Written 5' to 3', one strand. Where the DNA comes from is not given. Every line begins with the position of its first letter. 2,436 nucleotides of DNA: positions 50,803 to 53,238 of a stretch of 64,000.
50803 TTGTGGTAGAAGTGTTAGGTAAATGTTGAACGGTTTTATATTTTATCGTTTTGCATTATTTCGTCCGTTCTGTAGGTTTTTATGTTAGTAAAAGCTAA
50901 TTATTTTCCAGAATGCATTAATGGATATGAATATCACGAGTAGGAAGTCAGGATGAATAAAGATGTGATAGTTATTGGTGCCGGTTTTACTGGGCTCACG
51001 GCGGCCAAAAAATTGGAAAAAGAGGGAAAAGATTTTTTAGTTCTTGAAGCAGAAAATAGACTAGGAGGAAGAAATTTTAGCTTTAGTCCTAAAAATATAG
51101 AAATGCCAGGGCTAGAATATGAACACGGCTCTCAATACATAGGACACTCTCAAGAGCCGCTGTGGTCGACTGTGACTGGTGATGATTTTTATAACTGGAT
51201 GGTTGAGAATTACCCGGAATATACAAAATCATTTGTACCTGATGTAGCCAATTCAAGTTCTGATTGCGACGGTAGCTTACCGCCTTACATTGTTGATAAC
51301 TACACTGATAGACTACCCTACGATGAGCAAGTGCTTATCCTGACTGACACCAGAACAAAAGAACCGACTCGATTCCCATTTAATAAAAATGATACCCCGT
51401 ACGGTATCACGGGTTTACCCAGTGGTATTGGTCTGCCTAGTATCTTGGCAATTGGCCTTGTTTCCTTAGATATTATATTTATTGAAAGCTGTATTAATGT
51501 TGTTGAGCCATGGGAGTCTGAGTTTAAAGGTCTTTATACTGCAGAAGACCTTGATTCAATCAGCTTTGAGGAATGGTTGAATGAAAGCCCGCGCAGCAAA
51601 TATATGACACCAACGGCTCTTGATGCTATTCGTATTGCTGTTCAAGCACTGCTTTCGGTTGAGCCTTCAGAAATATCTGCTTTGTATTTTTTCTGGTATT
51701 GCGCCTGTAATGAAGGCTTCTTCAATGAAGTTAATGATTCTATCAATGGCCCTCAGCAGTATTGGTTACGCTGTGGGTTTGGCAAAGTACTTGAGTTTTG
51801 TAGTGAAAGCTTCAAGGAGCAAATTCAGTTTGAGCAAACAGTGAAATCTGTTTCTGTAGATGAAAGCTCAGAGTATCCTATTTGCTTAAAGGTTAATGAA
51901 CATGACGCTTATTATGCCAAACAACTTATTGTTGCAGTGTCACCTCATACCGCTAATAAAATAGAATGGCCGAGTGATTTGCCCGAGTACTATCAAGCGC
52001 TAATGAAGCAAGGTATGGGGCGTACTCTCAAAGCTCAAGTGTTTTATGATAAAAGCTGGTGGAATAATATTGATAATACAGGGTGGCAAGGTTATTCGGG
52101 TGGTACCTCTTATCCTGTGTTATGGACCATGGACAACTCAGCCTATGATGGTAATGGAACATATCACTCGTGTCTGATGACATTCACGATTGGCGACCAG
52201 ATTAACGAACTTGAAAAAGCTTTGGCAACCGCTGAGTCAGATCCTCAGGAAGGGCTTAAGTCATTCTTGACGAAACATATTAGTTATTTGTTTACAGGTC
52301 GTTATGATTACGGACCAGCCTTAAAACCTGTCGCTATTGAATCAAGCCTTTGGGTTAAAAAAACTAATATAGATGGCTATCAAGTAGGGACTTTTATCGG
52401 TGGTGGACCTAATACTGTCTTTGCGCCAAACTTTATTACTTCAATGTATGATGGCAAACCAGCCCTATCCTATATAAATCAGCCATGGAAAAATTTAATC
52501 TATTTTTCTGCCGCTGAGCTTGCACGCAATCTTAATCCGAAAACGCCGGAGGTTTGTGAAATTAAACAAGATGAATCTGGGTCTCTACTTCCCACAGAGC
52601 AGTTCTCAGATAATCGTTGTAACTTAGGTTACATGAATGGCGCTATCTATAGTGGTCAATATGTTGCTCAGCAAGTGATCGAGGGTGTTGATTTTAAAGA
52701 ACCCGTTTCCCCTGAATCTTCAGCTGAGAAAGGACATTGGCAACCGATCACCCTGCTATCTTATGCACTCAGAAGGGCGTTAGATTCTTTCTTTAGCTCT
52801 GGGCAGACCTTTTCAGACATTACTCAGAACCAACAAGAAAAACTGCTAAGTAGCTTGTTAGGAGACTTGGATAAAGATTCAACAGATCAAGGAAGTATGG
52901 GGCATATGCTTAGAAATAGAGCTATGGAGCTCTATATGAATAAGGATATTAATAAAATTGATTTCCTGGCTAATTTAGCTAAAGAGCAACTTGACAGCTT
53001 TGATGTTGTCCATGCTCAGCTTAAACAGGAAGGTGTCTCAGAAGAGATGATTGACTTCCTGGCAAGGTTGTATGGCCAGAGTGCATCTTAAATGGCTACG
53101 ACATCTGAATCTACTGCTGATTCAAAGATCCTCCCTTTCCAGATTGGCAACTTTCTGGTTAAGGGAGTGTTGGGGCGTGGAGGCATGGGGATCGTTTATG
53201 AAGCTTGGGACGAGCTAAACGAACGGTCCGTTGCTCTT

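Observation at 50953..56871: Amine oxidase + kinase-STAND two-gene unit: candidate undescribed signalling or defence system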

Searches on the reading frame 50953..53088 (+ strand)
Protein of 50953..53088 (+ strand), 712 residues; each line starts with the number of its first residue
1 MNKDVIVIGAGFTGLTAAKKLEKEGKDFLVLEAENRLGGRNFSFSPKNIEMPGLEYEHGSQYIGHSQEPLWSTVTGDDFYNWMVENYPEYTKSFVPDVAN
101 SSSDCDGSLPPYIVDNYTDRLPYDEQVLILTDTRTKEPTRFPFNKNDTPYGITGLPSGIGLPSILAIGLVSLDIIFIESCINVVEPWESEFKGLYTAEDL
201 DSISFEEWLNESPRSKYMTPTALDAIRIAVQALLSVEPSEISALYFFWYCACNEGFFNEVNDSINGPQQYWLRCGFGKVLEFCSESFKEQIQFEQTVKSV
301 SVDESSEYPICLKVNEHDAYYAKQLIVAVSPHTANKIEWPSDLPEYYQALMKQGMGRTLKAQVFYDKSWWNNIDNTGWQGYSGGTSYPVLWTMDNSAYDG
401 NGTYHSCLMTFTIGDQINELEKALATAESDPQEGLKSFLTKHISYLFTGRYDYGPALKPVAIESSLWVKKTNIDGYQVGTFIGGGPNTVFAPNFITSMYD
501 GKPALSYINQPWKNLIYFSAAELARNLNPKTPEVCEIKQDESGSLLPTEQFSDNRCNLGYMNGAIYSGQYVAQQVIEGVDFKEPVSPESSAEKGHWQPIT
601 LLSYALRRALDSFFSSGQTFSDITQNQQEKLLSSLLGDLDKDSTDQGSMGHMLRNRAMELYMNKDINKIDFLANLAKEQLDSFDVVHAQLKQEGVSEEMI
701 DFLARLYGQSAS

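Call 8: search_protein_families(library=pfam, proteins=[window:50953-53088:+], max_evalue=0.01)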
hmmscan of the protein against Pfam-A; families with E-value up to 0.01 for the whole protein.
window:50953-53088:+ (712 aa): 12 families
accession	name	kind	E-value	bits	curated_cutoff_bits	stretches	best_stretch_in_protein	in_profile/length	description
PF01593.30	Amino_oxidase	-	5e-25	89.1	19.8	2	192-468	120-381/443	Flavin containing amine oxidoreductase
PF13450.12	NAD_binding_8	-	1.5e-12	48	21.9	1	7-71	1-62/68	NAD(P)-binding Rossmann-like domain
PF01266.30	DAO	-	4.2e-06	27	27.9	1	4-39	1-36/353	FAD dependent oxidoreductase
PF00890.30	FAD_binding_2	-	8.7e-06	25.6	20.4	1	4-42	1-38/414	FAD binding domain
PF03486.20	HI0933_like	-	4.1e-05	23.6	50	1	4-38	2-36/244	HI0933-like protein Rossmann domain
PF12831.13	FAD_oxidored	-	0.00023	21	27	1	4-40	1-37/416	FAD dependent oxidoreductase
PF07992.20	Pyr_redox_2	-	0.00027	20.9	26.1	1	3-37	1-35/291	Pyridine nucleotide-disulphide oxidoreductase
PF01946.23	Thi4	-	0.00031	20.5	26.2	1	2-39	17-55/235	Thi4 family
PF13434.12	Lys_Orn_oxgnase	-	0.00036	20.2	21.3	1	264-329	85-155/339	L-lysine 6-monooxygenase/L-ornithine 5-monooxygenase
PF01494.25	FAD_binding_3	-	0.0024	17.6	22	1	4-35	3-34/349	FAD binding domain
PF00070.33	Pyr_redox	-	0.0027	18.6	22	1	5-41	2-37/82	Pyridine nucleotide-disulphide oxidoreductase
PF13738.12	Pyr_redox_3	-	0.0029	17.4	30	0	6-35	1-31/305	Pyridine nucleotide-disulphide oxidoreductase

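Call 9: search_protein_families(library=padloc, proteins=[window:50953-53088:+], max_evalue=0.01)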
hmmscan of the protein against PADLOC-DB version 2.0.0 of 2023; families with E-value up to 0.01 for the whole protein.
window:50953-53088:+ (712 aa): 1 family
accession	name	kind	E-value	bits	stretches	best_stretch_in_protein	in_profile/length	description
PDLC01086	C3a186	-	1.1e-09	36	1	4-45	2-43/384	"C-3?,4? desaturase"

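Call 10: search_protein_families(library=ncbifam, proteins=[window:50953-53088:+], max_evalue=0.01)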
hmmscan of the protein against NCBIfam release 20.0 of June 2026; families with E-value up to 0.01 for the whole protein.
window:50953-53088:+ (712 aa): 56 families (the best 25 are shown)
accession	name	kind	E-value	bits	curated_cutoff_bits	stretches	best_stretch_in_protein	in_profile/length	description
TIGR03467.1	HpnE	equivalog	7.8e-09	35.3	283.05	1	5-47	1-43/430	hydroxysqualene dehydroxylase HpnE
NF005560.0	PRK07233.1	equivalog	9.6e-09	34.6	252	1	4-45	2-43/435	hypothetical protein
TIGR00562.1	proto_IX_ox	equivalog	4.5e-08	32.1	97.85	1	2-74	2-71/470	protoporphyrinogen oxidase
TIGR02734.1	crtI_fam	subfamily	2.6e-07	29.7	238.1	1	5-44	1-40/504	phytoene desaturase family protein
NF053546.1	violacein_VioA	equivalog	1.6e-06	27.6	600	1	271-374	174-278/411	flavin-dependent violacein biosynthesis tryptophan-2 monooxygenase VioA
TIGR02733.1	desat_CrtD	equivalog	5.1e-06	25.4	549.7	1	3-44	2-43/492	C-3',4' desaturase CrtD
NF058655.1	CrtID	equivalog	5.6e-06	25.5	640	1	5-46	1-42/478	bifunctional phytoene desaturase/3,4-desaturase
NF009472.0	PRK12834.1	equivalog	1e-05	24.2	476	1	1-42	3-46/550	FAD-binding dehydrogenase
NF050086.1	pipecolate_AmaA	exception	1.3e-05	24.1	600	1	2-35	25-58/425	L-pipecolate oxidase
NF041087.1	bile_acid_BaiCD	equivalog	2.7e-05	22.5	825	1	2-40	380-418/642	bile acid Fe-S flavoenzyme BaiCD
TIGR01813.1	flavo_cyto_c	subfamily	3.4e-05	22.7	285.45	1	4-40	1-38/444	flavocytochrome c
NF008845.0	PRK11883.1-5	equivalog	7.7e-05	21.2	560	1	1-40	3-48/468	protoporphyrinogen oxidase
NF033460.1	glycerol3P_ox_II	equivalog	7.9e-05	22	460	0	3-37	2-36/361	type 2 glycerol-3-phosphate oxidase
NF005548.0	PRK07208.1-4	equivalog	8.9e-05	21.3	389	1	2-40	3-41/488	hypothetical protein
NF045637.1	carotdesatCrtDProt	equivalog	9.4e-05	21.1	580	1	5-40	1-36/485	1-hydroxycarotenoid 3,4-desaturase CrtD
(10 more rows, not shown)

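Call 12: find_homologous_proteins(query=window:50953-53088:+)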
Query window:50953-53088:+ (712 aa): 91 proteins with E <= 0.001 among 8000 candidates.
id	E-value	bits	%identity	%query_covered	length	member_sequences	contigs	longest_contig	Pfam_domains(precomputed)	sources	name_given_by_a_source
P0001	0.0e+0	1633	98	100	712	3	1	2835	PF01266.31,PF01593.31,PF13450.13,PF00890.31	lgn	-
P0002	9.1e-274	929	55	100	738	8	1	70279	PF01266.31,PF01593.31,PF13450.13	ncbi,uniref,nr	ncbi:flavin monoamine oxidase family protein [Pseudoalteromonas rubra]|uniref:flavin monoamine oxida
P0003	7.5e-266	903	56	100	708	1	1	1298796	PF01266.31,PF01593.31,PF13450.13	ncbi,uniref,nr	ncbi:hypothetical protein PRUB_a0772 [Pseudoalteromonas rubra]|uniref:Amine oxidase domain-containin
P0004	1.2e-94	337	35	86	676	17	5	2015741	PF01266.31,PF01593.31,PF13450.13,PF07992.21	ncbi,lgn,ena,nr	ncbi:MAG: FAD-dependent oxidoreductase [Sandaracinaceae bacterium]|nr:FAD-dependent oxidoreductase [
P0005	1.4e-94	336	36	81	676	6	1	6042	PF01266.31,PF01593.31,PF13450.13,PF07992.21,PF01494.26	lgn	-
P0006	8.4e-93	331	34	90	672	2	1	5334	PF01266.31,PF01593.31,PF13450.13,PF01494.26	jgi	jgi:monoamine oxidase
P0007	1.5e-92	330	36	81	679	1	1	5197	PF01593.31,PF13450.13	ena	-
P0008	2.6e-92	329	36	81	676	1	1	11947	PF01266.31,PF01593.31,PF13450.13,PF07992.21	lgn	-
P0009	4.7e-91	325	36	81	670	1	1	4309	PF01266.31,PF01593.31,PF13450.13,PF13454.13,PF01494.26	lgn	-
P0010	1.4e-90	323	35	81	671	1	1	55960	PF01266.31,PF01593.31,PF13450.13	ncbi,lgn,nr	ncbi:MAG: NAD(P)-binding protein [Polyangiaceae bacterium]|nr:NAD(P)-binding protein [Polyangiaceae 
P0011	7.2e-90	321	35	83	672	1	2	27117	PF01266.31,PF01593.31,PF13450.13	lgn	-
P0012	1.4e-88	317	35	80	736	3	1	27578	PF01266.31,PF01593.31,PF13450.13,PF07992.21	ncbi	-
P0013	8.6e-88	314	33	89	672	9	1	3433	PF01266.31,PF01593.31,PF13450.13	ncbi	-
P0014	4.9e-87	311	36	81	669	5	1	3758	PF01266.31,PF01593.31,PF13450.13,PF01494.26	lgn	-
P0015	6.3e-87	311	34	80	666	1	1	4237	PF01266.31,PF01593.31,PF13450.13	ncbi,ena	-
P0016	9.2e-87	311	34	81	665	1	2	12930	PF01266.31,PF01593.31,PF13450.13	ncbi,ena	-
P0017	2.5e-86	309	35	84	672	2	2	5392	PF01266.31,PF01593.31,PF13450.13,PF13738.13,PF13454.13,PF01494.26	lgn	-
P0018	1.7e-85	306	34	82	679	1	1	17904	PF01266.31,PF01593.31,PF13450.13,PF01494.26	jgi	jgi:monoamine oxidase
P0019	3.2e-85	305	34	95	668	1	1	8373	PF01266.31,PF01593.31,PF13450.13,PF07992.21,PF01494.26,PF12831.14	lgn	-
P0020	1.7e-84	303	35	81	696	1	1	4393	PF01593.31,PF13450.13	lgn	-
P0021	2.7e-84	302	34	80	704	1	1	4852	PF01266.31,PF01593.31,PF13450.13,PF07992.21,PF13454.13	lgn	-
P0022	3.3e-84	302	34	80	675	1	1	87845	PF01266.31,PF01593.31,PF13450.13,PF07992.21,PF01134.29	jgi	-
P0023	5.0e-84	302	34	84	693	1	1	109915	PF01266.31,PF01593.31,PF13450.13,PF07992.21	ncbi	ncbi:MAG: FAD-dependent oxidoreductase [Polyangiaceae bacterium]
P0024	5.4e-84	301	33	81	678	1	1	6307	PF01266.31,PF01593.31,PF13450.13,PF01494.26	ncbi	-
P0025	3.0e-83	299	35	80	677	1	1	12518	PF01266.31,PF01593.31,PF13450.13,PF01494.26,PF12831.14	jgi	jgi:monoamine oxidase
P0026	6.4e-83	298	34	80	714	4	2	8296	PF01266.31,PF01593.31,PF13450.13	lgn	-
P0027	8.1e-83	298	33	82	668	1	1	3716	PF01266.31,PF01593.31,PF13450.13,PF13738.13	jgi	jgi:monoamine oxidase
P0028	1.3e-82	297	34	80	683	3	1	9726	PF01266.31,PF01593.31,PF13450.13,PF01494.26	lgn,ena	-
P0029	1.5e-82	297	34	83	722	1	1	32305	PF01266.31,PF01593.31,PF13450.13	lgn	-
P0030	1.6e-82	297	35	81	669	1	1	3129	PF01593.31,PF13450.13,PF07992.21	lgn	-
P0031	2.1e-81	293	34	80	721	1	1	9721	PF01266.31,PF01593.31,PF13450.13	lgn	-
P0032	3.0e-81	292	33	81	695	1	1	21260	PF01266.31,PF01593.31,PF13450.13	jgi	jgi:monoamine oxidase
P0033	3.9e-81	292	32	80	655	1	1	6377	PF01593.31,PF13450.13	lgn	-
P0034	7.3e-81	291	34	80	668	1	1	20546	PF01266.31,PF01593.31,PF13450.13,PF01494.26,PF12831.14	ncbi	-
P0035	1.6e-80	290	33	81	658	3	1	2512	PF01266.31,PF01593.31,PF13450.13,PF07992.21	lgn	-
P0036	4.0e-80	289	33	81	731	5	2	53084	PF01593.31,PF13450.13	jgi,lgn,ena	-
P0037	3.2e-79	286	33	82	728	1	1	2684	PF01593.31,PF13450.13,PF13454.13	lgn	-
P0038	4.6e-79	285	33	83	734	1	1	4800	PF01593.31,PF13450.13,PF13454.13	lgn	-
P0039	1.5e-78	283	30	94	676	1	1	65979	PF01266.31,PF01593.31,PF13450.13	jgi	jgi:monoamine oxidase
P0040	2.3e-78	283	34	84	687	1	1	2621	PF01266.31,PF01593.31,PF13450.13,PF13738.13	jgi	jgi:monoamine oxidase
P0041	7.3e-78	281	32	81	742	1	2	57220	PF01266.31,PF01593.31,PF13450.13,PF13454.13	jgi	jgi:monoamine oxidase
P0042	8.5e-78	281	33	82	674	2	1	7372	PF01266.31,PF01593.31,PF13450.13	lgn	-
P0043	8.7e-78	281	32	84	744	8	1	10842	PF01593.31,PF13450.13,PF13454.13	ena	-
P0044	9.5e-78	281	32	81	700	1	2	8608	PF01593.31,PF13450.13,PF13454.13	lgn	-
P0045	9.6e-78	281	33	80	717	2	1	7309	PF01266.31,PF01593.31,PF13450.13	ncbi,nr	ncbi:MAG TPA: NAD(P)/FAD-dependent oxidoreductase [Candidatus Nanopelagicales bacterium]|nr:NAD(P)/F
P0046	1.2e-77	280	32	82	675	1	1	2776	PF01266.31,PF01593.31,PF13450.13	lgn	-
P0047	1.3e-77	280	31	89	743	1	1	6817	PF01593.31,PF13450.13,PF13454.13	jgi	-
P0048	1.5e-77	280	32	81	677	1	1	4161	PF01266.31,PF01593.31,PF13450.13,PF07992.21,PF01494.26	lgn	-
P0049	1.6e-77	280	32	80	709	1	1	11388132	PF01266.31,PF01593.31,PF13450.13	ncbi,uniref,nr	ncbi:flavin monoamine oxidase family protein [Chondromyces crocatus]|uniref:Amine oxidase domain-con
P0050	4.0e-77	279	32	83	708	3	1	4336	PF01593.31,PF13450.13,PF13454.13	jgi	jgi:monoamine oxidase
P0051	4.3e-77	279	33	83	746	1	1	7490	PF01593.31,PF13450.13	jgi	jgi:monoamine oxidase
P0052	6.3e-77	278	32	83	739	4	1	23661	PF01593.31,PF13450.13,PF13454.13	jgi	-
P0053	7.1e-77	278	33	81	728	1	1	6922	PF01593.31,PF13450.13,PF13454.13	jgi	jgi:monoamine oxidase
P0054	1.1e-76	277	33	81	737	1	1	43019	PF01593.31,PF13450.13,PF13454.13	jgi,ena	-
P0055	1.3e-76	277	33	83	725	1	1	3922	PF01593.31,PF13450.13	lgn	-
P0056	2.1e-76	276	34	80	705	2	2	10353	PF01266.31,PF01593.31,PF13450.13,PF07992.21,PF12831.14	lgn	-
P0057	3.3e-76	276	33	81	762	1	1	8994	PF01266.31,PF01593.31,PF13450.13,PF13454.13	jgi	-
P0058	4.8e-76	275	33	82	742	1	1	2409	PF01593.31,PF13450.13,PF13454.13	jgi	-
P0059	7.3e-76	275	31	80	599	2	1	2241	PF01266.31,PF01593.31,PF13450.13,PF07992.21,PF05834.19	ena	-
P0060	1.5e-75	274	32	81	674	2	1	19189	PF01266.31,PF01593.31,PF13450.13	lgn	-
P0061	1.7e-75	273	33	82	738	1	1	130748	PF01593.31,PF13450.13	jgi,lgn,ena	-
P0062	1.4e-74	270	32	83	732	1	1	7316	PF01593.31,PF13450.13,PF13454.13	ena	-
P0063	1.9e-74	270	32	81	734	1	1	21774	PF01593.31,PF13450.13,PF13454.13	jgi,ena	-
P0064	3.1e-74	269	32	81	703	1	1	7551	PF01266.31,PF01593.31,PF13450.13,PF07992.21,PF01494.26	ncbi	-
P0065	3.2e-74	269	33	81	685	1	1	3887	PF01593.31,PF13450.13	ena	-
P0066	3.8e-74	269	32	83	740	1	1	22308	PF01593.31,PF13454.13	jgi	jgi:monoamine oxidase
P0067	2.9e-73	266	31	81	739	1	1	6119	PF01593.31,PF13450.13,PF13454.13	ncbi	-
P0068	9.6e-73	264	36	65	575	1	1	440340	PF01593.31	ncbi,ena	-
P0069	1.1e-71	261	33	86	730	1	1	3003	PF01593.31,PF13450.13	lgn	-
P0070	2.9e-71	259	31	81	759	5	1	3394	PF01593.31,PF13450.13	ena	-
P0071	3.9e-71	259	33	83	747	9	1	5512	PF01266.31,PF01593.31,PF13450.13,PF13454.13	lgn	-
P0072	4.0e-71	259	31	89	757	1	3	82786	PF01593.31,PF13450.13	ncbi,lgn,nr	ncbi:MAG: FAD-dependent oxidoreductase [Myxococcales bacterium]|nr:FAD-dependent oxidoreductase [Myx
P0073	1.1e-70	257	31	81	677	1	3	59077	PF01266.31,PF01593.31,PF13450.13,PF07992.21,PF01494.26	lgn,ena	-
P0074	4.5e-70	255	33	80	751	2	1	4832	PF01593.31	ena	-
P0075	3.7e-68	249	32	80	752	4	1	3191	PF01593.31,PF13450.13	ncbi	-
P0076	6.9e-68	248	34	65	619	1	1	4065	PF01593.31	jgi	jgi:monoamine oxidase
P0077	4.9e-66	242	32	81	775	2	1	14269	PF01593.31,PF13450.13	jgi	-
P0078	2.0e-56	210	30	82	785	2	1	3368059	PF01266.31,PF01593.31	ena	-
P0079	8.4e-54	202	31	83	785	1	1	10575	PF01593.31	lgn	-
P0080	1.3e-43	168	38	39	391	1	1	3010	PF01593.31,PF13450.13,PF01494.26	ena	-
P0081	1.1e-31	129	26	82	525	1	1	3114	PF01266.31,PF01593.31,PF13450.13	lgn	-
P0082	8.0e-21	93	25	81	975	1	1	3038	PF01593.31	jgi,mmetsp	mmetsp:Transcript_32/g.53 ORF Transcript_32/g.53 Transcript_32/m.53 type:complete len:976 (+) Transc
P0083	2.5e-10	58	24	80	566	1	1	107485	PF01593.31,PF13450.13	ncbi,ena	-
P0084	1.6e-8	52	24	25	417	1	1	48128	PF01593.31,PF13450.13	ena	-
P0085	6.6e-6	43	47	10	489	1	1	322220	PF01946.24,PF01266.31,PF01593.31,PF13450.13,PF00890.31,PF07992.21,PF12831.14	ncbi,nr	ncbi:hypothetical protein GQ44DRAFT_711950 [Phaeosphaeriaceae sp. PMI808]|nr:hypothetical protein GQ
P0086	1.3e-5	42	49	10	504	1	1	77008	PF01266.31,PF01593.31,PF13450.13,PF00890.31,PF07992.21,PF00070.34,PF03486.21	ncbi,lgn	-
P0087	1.6e-5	42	24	62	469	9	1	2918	PF01946.24,PF01266.31,PF01593.31,PF13450.13,PF00890.31,PF07992.21,PF12831.14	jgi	jgi:putrescine oxidase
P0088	2.8e-5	41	50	7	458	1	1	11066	PF01266.31,PF01593.31,PF13450.13,PF07992.21,PF03486.21,PF12831.14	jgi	jgi:monoamine oxidase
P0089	4.6e-5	41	44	10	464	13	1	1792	PF01266.31,PF01593.31,PF13450.13,PF00890.31,PF07992.21,PF00070.34,PF03486.21,PF01494.26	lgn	-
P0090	4.9e-5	40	48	12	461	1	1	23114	PF01266.31,PF01593.31,PF13450.13,PF00890.31,PF07992.21,PF00070.34,PF03486.21,PF01134.29,PF12831.14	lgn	-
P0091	4.1e-4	37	44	9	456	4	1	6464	PF01946.24,PF01266.31,PF01593.31,PF13450.13,PF00890.31,PF07992.21,PF03486.21,PF12831.14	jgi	jgi:monoamine oxidase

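Call 13: find_encoding_contigs(protein=P0002, flank=8000, max_places=3)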
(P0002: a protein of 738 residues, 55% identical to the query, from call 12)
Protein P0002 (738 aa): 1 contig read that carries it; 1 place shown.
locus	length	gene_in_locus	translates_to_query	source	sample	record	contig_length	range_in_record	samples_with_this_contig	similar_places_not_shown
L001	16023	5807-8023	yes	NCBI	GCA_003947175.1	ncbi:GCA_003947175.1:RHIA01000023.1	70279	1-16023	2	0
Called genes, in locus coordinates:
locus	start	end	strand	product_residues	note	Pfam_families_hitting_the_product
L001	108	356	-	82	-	-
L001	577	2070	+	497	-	PF00561:Abhydrolase_1, PF12146:Hydrolase_4 (faint), PF12697:Abhydrolase_6 (faint), PF08386:Abhydrolase_4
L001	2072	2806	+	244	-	PF00005:ABC_tran, PF13304:AAA_21 (faint)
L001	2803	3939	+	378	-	PF12679:ABC2_membrane_2, PF12698:ABC2_membrane_3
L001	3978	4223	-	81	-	-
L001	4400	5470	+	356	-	-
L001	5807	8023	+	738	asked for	PF01266:DAO (faint), PF01593:Amino_oxidase, PF13450:NAD_binding_8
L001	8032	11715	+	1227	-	PF00069:Pkinase, PF07714:PK_Tyr_Ser-Thr, PF13191:AAA_16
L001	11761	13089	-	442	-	PF01966:HD (weak), PF13286:HD_assoc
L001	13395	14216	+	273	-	PF01832:Glucosaminidase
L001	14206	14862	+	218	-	PF11205:DUF2987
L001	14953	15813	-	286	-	PF01435:Peptidase_M48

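Call 14: find_encoding_contigs(protein=P0004, flank=8000, max_places=3)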
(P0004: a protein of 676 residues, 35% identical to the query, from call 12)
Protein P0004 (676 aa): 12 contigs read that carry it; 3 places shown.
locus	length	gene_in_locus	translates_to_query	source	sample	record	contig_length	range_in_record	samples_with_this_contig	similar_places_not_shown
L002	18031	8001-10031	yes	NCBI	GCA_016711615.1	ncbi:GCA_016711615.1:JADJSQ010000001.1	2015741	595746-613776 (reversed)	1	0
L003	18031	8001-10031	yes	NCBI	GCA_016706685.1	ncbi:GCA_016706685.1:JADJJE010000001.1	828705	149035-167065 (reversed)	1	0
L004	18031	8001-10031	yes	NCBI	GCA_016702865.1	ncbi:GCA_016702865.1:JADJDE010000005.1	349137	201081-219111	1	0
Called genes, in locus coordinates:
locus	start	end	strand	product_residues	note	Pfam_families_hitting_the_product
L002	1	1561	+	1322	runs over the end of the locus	PF00515:TPR_1 (faint)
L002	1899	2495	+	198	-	PF08281:Sigma70_r4_2 (faint)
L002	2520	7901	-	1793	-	PF00069:Pkinase, PF07714:PK_Tyr_Ser-Thr, PF14531:Kinase-like, PF13191:AAA_16, PF01590:GAF, PF00211:Guanylate_cyc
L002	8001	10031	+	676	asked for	PF01266:DAO (faint), PF01593:Amino_oxidase, PF07992:Pyr_redox_2 (faint), PF13450:NAD_binding_8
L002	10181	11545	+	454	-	PF01595:CNNM, PF00571:CBS (faint), PF03471:CorC_HlyC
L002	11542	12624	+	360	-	PF01595:CNNM, PF00571:CBS (weak)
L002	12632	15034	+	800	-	PF03176:MMPL (faint)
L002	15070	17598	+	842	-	PF03176:MMPL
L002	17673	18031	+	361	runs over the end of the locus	PF07466:DUF1517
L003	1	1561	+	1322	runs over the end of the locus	PF00515:TPR_1 (faint)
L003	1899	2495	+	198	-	PF08281:Sigma70_r4_2 (faint)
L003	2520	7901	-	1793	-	PF00069:Pkinase, PF07714:PK_Tyr_Ser-Thr, PF14531:Kinase-like, PF13191:AAA_16, PF01590:GAF, PF00211:Guanylate_cyc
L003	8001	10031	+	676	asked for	PF01266:DAO (faint), PF01593:Amino_oxidase, PF07992:Pyr_redox_2 (faint), PF13450:NAD_binding_8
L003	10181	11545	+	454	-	PF01595:CNNM, PF00571:CBS (faint), PF03471:CorC_HlyC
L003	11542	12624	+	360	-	PF01595:CNNM, PF00571:CBS (weak)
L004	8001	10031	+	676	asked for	PF01266:DAO (faint), PF01593:Amino_oxidase, PF07992:Pyr_redox_2 (faint), PF13450:NAD_binding_8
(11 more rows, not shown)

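Call 15: find_encoding_contigs(protein=P0049, flank=8000, max_places=2)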
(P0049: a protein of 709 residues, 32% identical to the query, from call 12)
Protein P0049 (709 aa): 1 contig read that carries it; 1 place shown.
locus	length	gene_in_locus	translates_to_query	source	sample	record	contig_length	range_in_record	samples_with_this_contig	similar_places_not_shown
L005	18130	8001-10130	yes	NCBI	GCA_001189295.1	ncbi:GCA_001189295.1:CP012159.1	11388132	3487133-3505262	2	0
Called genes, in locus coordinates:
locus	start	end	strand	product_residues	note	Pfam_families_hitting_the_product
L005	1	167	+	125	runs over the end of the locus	PF01609:DDE_Tnp_1, PF13612:DDE_Tnp_1_3 (weak), PF13359:DDE_Tnp_4 (weak), PF13586:DDE_Tnp_1_2 (weak)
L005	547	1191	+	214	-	-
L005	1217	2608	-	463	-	PF01266:DAO (faint), PF07992:Pyr_redox_2, PF13450:NAD_binding_8 (weak), PF00070:Pyr_redox, PF22366:NDH2_C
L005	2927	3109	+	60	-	-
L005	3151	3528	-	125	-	-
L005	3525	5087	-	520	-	PF00221:Lyase_aromatic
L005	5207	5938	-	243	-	-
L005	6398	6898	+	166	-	PF00364:Biotin_lipoyl, PF25919:BSH_CusB (faint), PF25984:BSH_YknX (faint)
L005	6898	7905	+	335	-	PF00291:PALP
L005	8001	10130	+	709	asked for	PF01266:DAO (faint), PF01593:Amino_oxidase, PF13450:NAD_binding_8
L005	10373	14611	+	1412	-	PF00069:Pkinase, PF07714:PK_Tyr_Ser-Thr, PF00069:Pkinase, PF13191:AAA_16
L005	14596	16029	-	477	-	PF22484:DUF6986, PF03328:HpcH_HpaI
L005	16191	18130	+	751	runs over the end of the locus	PF16655:PhoD_N, PF09423:PhoD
